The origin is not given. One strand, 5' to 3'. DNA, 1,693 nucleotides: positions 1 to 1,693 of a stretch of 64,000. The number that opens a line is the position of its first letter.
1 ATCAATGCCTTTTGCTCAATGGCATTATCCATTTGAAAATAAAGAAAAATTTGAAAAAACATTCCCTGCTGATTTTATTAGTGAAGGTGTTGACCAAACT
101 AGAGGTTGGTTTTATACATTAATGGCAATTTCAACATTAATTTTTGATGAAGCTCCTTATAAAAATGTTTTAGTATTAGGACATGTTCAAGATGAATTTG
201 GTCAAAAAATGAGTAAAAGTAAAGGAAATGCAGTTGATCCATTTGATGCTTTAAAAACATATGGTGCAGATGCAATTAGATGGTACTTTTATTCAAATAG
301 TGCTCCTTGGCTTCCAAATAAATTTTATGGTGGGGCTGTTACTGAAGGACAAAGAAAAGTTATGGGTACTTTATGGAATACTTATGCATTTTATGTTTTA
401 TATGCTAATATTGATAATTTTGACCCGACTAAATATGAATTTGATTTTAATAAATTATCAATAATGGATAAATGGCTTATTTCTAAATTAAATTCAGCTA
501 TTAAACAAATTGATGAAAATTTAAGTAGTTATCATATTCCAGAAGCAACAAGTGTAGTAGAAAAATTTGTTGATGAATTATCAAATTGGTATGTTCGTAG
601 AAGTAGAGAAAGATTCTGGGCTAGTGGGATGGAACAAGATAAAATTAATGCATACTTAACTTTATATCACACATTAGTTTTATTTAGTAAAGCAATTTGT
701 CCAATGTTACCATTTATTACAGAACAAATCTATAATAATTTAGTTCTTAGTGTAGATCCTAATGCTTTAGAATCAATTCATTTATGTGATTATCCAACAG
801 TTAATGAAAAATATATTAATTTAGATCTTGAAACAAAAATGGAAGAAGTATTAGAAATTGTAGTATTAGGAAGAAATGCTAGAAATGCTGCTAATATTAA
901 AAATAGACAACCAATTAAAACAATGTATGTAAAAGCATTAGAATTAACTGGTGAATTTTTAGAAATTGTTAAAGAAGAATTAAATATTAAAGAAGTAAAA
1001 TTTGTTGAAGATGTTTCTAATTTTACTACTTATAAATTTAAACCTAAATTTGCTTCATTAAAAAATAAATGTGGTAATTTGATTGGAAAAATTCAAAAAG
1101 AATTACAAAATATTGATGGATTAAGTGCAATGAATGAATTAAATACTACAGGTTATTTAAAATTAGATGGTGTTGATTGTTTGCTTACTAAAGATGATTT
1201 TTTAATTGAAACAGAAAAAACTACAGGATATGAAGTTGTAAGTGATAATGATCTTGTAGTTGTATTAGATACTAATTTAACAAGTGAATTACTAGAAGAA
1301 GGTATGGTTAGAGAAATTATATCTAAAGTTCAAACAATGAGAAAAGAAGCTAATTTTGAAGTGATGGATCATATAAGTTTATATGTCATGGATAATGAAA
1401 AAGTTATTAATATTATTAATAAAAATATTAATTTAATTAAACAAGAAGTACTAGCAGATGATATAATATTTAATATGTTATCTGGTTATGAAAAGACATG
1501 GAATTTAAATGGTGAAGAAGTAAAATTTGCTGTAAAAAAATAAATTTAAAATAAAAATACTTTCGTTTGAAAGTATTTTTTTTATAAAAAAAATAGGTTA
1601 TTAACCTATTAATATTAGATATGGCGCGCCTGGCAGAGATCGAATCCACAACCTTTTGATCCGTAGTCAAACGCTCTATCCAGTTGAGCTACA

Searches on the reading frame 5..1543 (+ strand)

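Call 43: search_protein_families(library=pfam, proteins=[window:5-1543:+], max_evalue=0.00001)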
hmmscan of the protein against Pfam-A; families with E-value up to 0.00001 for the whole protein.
window:5-1543:+ (512 aa): 4 families
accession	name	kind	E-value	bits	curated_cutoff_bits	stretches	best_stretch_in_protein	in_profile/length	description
PF19302.4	DUF5915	-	3.7e-47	160.8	27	1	320-512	2-194/195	Domain of unknown function (DUF5915)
PF00133.28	tRNA-synt_1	-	2e-35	122.8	22.7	1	1-98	308-404/414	tRNA synthetases class I (I, L, M and V)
PF08264.19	Anticodon_1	-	7.6e-30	104.2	25.1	1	155-306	1-146/148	Anticodon-binding domain of tRNA ligase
PF09334.17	tRNA-synt_1g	-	9.9e-07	28.3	20.1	1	48-99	308-358/391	tRNA synthetases class I (M)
